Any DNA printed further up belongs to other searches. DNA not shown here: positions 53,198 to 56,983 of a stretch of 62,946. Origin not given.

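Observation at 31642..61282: A ~30 kb single-strand locus: ECF sigma / anti-sigma, four modular secreted paralogues and a membrane GT2 - candidate undescribed cell-surface system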

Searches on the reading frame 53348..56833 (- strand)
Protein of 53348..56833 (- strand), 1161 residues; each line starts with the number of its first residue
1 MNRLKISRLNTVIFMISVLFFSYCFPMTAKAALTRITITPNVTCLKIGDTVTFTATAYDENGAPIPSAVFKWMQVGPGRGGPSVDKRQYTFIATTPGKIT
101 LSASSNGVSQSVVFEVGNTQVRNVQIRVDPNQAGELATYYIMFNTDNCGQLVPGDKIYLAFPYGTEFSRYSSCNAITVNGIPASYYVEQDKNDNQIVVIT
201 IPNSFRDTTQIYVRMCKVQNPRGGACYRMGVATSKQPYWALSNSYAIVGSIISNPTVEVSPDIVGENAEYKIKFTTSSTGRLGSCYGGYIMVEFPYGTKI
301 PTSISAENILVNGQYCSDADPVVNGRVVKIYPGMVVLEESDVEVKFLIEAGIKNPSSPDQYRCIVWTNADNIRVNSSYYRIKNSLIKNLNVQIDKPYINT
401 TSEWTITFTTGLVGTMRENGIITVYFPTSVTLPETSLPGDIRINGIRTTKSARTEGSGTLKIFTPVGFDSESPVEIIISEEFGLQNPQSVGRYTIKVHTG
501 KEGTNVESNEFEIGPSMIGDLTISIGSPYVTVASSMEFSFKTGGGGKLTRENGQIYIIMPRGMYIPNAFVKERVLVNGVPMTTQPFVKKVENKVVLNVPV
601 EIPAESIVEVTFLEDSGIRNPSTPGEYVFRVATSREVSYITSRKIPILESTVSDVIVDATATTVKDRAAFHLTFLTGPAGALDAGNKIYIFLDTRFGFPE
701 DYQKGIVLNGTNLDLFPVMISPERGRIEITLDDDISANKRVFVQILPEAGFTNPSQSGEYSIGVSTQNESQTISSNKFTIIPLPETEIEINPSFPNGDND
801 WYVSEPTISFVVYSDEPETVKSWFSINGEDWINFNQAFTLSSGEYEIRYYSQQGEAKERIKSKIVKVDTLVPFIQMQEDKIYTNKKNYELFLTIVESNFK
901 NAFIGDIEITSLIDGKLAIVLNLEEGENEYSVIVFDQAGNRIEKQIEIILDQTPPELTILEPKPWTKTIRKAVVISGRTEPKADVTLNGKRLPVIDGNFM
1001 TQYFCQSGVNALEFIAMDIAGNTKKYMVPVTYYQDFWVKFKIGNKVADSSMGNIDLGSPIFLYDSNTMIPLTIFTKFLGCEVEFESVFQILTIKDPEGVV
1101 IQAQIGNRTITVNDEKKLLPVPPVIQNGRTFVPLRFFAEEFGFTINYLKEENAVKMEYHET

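Call 5: search_protein_families(library=pfam, proteins=[window:53348-56833:-], max_evalue=0.01)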
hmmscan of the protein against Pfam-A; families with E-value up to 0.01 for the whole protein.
window:53348-56833:- (1161 aa): 6 families
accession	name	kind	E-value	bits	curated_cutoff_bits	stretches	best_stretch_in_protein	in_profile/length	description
PF07833.16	Cu_amine_oxidN1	-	2.6e-25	88.9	24.2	2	1061-1155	14-107/108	Copper amine oxidase N-terminal domain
PF09136.16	Glucodextran_B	-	2.6e-16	59.8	27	2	955-1031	1-80/83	Glucodextranase, domain B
PF10989.13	DUF2808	-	2e-06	28.3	25.3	0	710-770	73-131/146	Protein of unknown function (DUF2808)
PF19077.6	Big_13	-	0.0046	17.8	27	0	910-951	57-101/102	Bacterial Ig-like domain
PF02369.22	Big_1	-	0.0046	17.5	34.9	0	49-76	17-41/93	Bacterial Ig-like domain (group 1)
PF14059.11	DUF4251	-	0.0078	16.7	27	0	152-217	45-111/133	Domain of unknown function (DUF4251)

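Call 34: find_homologous_proteins(query=window:53348-56833:-, max_evalue=1e-10)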
Query window:53348-56833:- (1161 aa): 71 proteins with E <= 1e-10 among 8000 candidates.
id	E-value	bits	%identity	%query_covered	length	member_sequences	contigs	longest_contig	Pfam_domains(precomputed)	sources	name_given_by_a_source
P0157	0.0e+0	1768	66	99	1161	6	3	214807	PF09136.17,PF07833.17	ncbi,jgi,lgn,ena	jgi:hypothetical protein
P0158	0.0e+0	1763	66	100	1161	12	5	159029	PF10989.14,PF09136.17,PF07833.17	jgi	jgi:hypothetical protein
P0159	0.0e+0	1759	65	100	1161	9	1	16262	PF10989.14,PF09136.17,PF07833.17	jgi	jgi:hypothetical protein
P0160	0.0e+0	1277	51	98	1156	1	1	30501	PF09136.17,PF07833.17,PF19077.7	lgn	-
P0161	0.0e+0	1250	51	97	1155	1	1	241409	PF09136.17,PF07833.17,PF19077.7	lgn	-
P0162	0.0e+0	1247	49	99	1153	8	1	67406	PF09136.17,PF07833.17,PF19077.7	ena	-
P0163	0.0e+0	1240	50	98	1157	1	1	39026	PF09136.17,PF07833.17,PF19077.7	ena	-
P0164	0.0e+0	1236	49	99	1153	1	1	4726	PF09136.17,PF07833.17,PF19077.7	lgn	-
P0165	0.0e+0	1235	49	99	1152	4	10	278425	PF02369.23,PF09136.17,PF07833.17,PF19077.7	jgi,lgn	-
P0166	0.0e+0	1209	49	99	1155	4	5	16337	PF10989.14,PF09136.17,PF07833.17,PF19077.7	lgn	-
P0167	0.0e+0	1206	49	98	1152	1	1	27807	PF02369.23,PF09136.17,PF07833.17,PF19077.7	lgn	-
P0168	0.0e+0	1202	48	97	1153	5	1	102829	PF09136.17,PF07833.17,PF19077.7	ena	-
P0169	0.0e+0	1196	49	99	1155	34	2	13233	PF10989.14,PF09136.17,PF07833.17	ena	-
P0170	0.0e+0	1186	48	99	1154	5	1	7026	PF09136.17,PF07833.17,PF19077.7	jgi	-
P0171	0.0e+0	1184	48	99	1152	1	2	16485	PF09136.17,PF07833.17,PF19077.7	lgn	-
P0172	0.0e+0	1146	46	97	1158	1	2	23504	PF10989.14,PF09136.17,PF07833.17,PF19077.7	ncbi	-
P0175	2.3e-120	421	29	90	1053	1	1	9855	PF10989.14,PF13750.13,PF09136.17,PF07833.17,PF19077.7,PF17936.8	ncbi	-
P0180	5.5e-94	334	28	77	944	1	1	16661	PF13750.13,PF09136.17,PF07833.17,PF17936.8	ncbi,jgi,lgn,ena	-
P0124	1.4e-88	316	28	78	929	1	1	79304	PF09136.17,PF07833.17,PF17936.8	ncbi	-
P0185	9.0e-84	300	27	78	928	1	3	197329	PF13750.13,PF09136.17,PF07833.17,PF19077.7,PF17936.8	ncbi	-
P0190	1.4e-76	276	28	76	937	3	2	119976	PF09136.17,PF07833.17,PF17936.8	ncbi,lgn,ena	-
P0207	3.4e-61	225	26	53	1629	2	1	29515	PF10989.14,PF13860.13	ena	-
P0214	1.2e-24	104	26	37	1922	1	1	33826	PF13860.13,PF13088.13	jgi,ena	-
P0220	4.3e-16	76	24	16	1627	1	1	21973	PF12733.14,PF27332.1,PF13750.13,PF13620.13,PF12245.15,PF09136.17,PF19077.7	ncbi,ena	-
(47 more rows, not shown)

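Call 35: list_cluster_members(proteins=[P0157, P0172, P0175, P0124, P0185, P0190, P0180, P0207, P0214, P0220])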
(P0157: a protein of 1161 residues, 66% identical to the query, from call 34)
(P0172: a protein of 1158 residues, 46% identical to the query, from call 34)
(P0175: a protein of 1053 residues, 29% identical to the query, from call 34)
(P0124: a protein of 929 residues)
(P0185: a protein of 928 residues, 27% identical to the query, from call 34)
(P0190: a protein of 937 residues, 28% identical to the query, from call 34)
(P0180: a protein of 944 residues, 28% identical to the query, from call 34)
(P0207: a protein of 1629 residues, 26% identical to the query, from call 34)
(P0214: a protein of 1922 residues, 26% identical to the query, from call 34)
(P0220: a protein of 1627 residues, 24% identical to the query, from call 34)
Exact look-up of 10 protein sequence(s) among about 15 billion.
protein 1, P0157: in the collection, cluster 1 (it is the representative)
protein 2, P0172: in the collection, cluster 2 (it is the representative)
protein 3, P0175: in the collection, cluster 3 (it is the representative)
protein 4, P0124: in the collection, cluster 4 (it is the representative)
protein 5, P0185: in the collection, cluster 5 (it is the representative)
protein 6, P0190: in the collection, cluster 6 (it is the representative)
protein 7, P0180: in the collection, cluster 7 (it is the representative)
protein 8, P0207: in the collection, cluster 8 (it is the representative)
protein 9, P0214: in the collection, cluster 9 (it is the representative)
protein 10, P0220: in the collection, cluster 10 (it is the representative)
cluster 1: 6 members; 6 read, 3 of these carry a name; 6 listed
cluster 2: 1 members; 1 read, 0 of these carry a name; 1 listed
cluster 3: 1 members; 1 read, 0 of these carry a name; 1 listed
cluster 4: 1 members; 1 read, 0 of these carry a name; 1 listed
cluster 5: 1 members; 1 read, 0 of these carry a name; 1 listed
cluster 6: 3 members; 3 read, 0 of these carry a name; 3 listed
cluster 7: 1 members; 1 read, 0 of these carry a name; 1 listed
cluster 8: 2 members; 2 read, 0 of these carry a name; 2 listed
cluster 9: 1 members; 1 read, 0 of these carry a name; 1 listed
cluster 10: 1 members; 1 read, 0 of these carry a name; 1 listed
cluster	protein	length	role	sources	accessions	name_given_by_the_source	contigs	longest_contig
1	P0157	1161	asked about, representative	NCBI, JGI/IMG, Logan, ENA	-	hypothetical protein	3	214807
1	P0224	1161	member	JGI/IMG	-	hypothetical protein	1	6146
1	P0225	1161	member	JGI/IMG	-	hypothetical protein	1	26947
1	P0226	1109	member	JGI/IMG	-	-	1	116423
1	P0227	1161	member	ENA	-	-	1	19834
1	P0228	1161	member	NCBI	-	-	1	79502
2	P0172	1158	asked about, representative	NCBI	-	-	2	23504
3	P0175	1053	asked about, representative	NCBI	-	-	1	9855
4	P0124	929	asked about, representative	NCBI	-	-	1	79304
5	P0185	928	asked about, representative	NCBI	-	-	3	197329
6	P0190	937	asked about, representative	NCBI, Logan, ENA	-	-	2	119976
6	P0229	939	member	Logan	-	-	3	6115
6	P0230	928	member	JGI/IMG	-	-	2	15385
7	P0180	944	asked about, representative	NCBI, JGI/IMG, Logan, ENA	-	-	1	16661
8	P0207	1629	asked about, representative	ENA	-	-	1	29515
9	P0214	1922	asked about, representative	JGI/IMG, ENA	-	-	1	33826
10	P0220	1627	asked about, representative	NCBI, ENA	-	-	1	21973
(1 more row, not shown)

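Call 44: search_protein_families(library=ncbifam, proteins=[window:53348-56833:-], max_evalue=0.01)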
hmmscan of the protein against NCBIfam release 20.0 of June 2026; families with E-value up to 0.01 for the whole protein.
window:53348-56833:- (1161 aa): 2 families
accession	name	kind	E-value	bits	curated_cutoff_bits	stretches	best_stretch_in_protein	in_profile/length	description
NF047446.1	barrel_OmpL47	domain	0.00024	21.5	40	0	821-851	20-51/68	OmpL47-type beta-barrel domain-containing protein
NF011285.0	PRK14696.1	equivalog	0.0021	16.2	1278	1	1065-1142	34-110/757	primary-amine oxidase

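Call 51: find_encoding_contigs(protein=P0157, flank=10000, max_places=3)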
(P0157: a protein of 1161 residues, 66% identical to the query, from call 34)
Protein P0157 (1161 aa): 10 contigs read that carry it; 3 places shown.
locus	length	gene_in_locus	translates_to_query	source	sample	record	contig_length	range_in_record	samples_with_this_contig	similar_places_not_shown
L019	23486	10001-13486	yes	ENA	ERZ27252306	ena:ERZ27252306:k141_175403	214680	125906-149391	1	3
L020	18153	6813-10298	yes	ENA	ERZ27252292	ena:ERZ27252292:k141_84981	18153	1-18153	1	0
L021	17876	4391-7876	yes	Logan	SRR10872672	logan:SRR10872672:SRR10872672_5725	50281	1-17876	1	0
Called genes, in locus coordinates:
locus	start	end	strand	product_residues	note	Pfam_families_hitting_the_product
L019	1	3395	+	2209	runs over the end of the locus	PF01364:Peptidase_C25, PF07833:Cu_amine_oxidN1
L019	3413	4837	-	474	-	PF13641:Glyco_tranf_2_3 (faint), PF13632:Glyco_trans_2_3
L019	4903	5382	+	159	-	PF01590:GAF, PF13185:GAF_2, PF13492:GAF_3 (weak)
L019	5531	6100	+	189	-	PF07638:Sigma70_ECF (weak), PF12645:HTH_16 (weak), PF04542:Sigma70_r2, PF08281:Sigma70_r4_2, PF04545:Sigma70_r4 (weak)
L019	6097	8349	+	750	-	-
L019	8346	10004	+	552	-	PF09136:Glucodextran_B (faint), PF07833:Cu_amine_oxidN1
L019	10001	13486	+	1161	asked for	PF09136:Glucodextran_B, PF07833:Cu_amine_oxidN1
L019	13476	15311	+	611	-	PF13641:Glyco_tranf_2_3 (faint), PF13632:Glyco_trans_2_3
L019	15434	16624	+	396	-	PF13173:AAA_14, PF13635:DUF4143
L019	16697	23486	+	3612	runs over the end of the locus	PF10989:DUF2808 (faint), PF09136:Glucodextran_B, PF07833:Cu_amine_oxidN1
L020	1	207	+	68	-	?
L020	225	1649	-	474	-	PF13641:Glyco_tranf_2_3 (faint), PF13632:Glyco_trans_2_3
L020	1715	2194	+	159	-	PF01590:GAF, PF13185:GAF_2, PF13492:GAF_3 (weak)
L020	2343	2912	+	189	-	PF07638:Sigma70_ECF (weak), PF12645:HTH_16 (weak), PF04542:Sigma70_r2, PF08281:Sigma70_r4_2, PF04545:Sigma70_r4 (weak)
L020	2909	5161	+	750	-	-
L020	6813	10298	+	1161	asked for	PF09136:Glucodextran_B, PF07833:Cu_amine_oxidN1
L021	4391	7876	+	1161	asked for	PF09136:Glucodextran_B, PF07833:Cu_amine_oxidN1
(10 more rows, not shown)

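Call 52: find_encoding_contigs(protein=P0161, flank=10000, max_places=2)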
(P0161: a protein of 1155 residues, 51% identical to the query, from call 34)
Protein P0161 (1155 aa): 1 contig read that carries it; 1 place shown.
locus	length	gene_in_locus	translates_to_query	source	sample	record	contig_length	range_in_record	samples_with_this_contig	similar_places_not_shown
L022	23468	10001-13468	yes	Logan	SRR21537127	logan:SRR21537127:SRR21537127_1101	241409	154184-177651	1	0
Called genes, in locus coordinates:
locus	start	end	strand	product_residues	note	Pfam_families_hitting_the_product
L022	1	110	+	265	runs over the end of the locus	PF00483:NTP_transferase, PF12804:NTP_transf_3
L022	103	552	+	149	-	-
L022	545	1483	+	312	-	PF01073:3Beta_HSD (weak), PF01370:Epimerase, PF16363:GDP_Man_Dehyd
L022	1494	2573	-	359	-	PF00534:Glycos_transf_1, PF13692:Glyco_trans_1_4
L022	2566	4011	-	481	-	PF13641:Glyco_tranf_2_3, PF13632:Glyco_trans_2_3 (weak)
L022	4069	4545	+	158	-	PF01590:GAF, PF13185:GAF_2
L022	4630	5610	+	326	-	PF00483:NTP_transferase, PF12804:NTP_transf_3, PF25084:LbH_EIF2B (faint), PF25087:GMPPB_C, PF25247:LbH_GLGC (weak)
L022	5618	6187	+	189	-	PF04542:Sigma70_r2, PF08281:Sigma70_r4_2, PF04545:Sigma70_r4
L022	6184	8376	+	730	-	-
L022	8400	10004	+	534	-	PF17957:Big_7 (faint), PF07833:Cu_amine_oxidN1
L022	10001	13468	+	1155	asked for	PF19077:Big_13 (faint), PF09136:Glucodextran_B (weak), PF07833:Cu_amine_oxidN1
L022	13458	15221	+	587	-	PF00535:Glycos_transf_2 (faint), PF13641:Glyco_tranf_2_3, PF13632:Glyco_trans_2_3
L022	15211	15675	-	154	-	PF04892:VanZ-LLP1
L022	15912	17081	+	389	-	PF13173:AAA_14, PF13635:DUF4143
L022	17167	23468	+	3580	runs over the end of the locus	PF09136:Glucodextran_B, PF07833:Cu_amine_oxidN1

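Call 53: find_encoding_contigs(protein=P0165, flank=10000, max_places=2)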
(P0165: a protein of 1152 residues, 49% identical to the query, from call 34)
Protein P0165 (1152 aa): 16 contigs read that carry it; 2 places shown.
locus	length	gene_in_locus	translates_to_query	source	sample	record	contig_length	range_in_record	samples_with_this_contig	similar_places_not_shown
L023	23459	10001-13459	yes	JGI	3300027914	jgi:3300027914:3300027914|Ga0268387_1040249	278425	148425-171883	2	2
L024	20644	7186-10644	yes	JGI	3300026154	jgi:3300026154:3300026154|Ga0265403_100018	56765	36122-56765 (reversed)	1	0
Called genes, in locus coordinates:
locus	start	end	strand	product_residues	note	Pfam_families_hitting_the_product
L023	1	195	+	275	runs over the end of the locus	PF02540:NAD_synthase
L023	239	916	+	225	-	-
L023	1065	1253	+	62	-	PF00830:Ribosomal_L28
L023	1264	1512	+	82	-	-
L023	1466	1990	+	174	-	PF01035:DNA_binding_1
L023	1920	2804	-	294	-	PF13489:Methyltransf_23, PF01135:PCMT (weak), PF01209:Ubie_methyltran, PF07021:MetW (weak), PF13847:Methyltransf_31, PF08241:Methyltransf_11, PF08242:Methyltransf_12, PF13649:Methyltransf_25, +1 more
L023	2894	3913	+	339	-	-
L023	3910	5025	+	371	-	-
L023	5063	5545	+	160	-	PF01590:GAF, PF13185:GAF_2, PF13492:GAF_3 (weak)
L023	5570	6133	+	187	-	PF07638:Sigma70_ECF (weak), PF04542:Sigma70_r2, PF08281:Sigma70_r4_2, PF04545:Sigma70_r4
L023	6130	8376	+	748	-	-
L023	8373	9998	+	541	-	PF07833:Cu_amine_oxidN1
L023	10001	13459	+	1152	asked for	PF02369:Big_1 (faint), PF19077:Big_13 (faint), PF09136:Glucodextran_B (weak), PF07833:Cu_amine_oxidN1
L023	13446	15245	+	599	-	PF13641:Glyco_tranf_2_3, PF13632:Glyco_trans_2_3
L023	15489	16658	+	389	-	PF13173:AAA_14, PF13635:DUF4143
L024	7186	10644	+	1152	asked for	PF02369:Big_1 (faint), PF19077:Big_13 (faint), PF09136:Glucodextran_B (weak), PF07833:Cu_amine_oxidN1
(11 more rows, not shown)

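Call 62: find_encoding_contigs(protein=P0185, flank=10000, max_places=2)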
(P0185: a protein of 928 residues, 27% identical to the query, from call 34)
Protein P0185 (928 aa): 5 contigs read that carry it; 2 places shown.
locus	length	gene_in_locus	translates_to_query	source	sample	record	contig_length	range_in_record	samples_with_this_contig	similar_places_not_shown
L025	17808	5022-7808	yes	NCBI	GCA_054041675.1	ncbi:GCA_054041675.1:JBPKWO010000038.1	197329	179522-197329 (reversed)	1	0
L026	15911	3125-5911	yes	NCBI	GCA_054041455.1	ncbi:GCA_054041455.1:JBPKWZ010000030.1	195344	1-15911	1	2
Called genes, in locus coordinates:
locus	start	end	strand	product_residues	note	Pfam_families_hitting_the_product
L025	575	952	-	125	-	-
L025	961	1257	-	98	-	PF02604:PhdYeFM_antitox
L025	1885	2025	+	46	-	-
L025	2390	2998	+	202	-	-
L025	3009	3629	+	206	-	-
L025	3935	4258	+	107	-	-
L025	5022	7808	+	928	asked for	PF17936:Big_6 (faint), PF19077:Big_13 (faint), PF13750:Big_3_3 (faint), PF09136:Glucodextran_B, PF07833:Cu_amine_oxidN1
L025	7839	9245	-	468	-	PF00072:Response_reg, PF00158:Sigma54_activat, PF14532:Sigma54_activ_2, PF07728:AAA_5 (weak), PF25601:AAA_lid_14, PF02954:HTH_8, PF18024:HTH_50 (faint)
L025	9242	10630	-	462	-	PF00512:HisKA, PF02518:HATPase_c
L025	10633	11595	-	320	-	PF00365:PFK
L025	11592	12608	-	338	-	PF00365:PFK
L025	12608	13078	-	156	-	PF02464:CinA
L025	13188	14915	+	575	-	PF00587:tRNA-synt_2b, PF04073:tRNA_edit, PF03129:HGTP_anticodon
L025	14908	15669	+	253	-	PF06750:A24_N_bact, PF01478:Peptidase_A24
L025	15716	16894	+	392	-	PF11104:PilM_2, PF14450:FtsA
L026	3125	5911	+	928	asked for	PF17936:Big_6 (faint), PF19077:Big_13 (faint), PF13750:Big_3_3 (faint), PF09136:Glucodextran_B, PF07833:Cu_amine_oxidN1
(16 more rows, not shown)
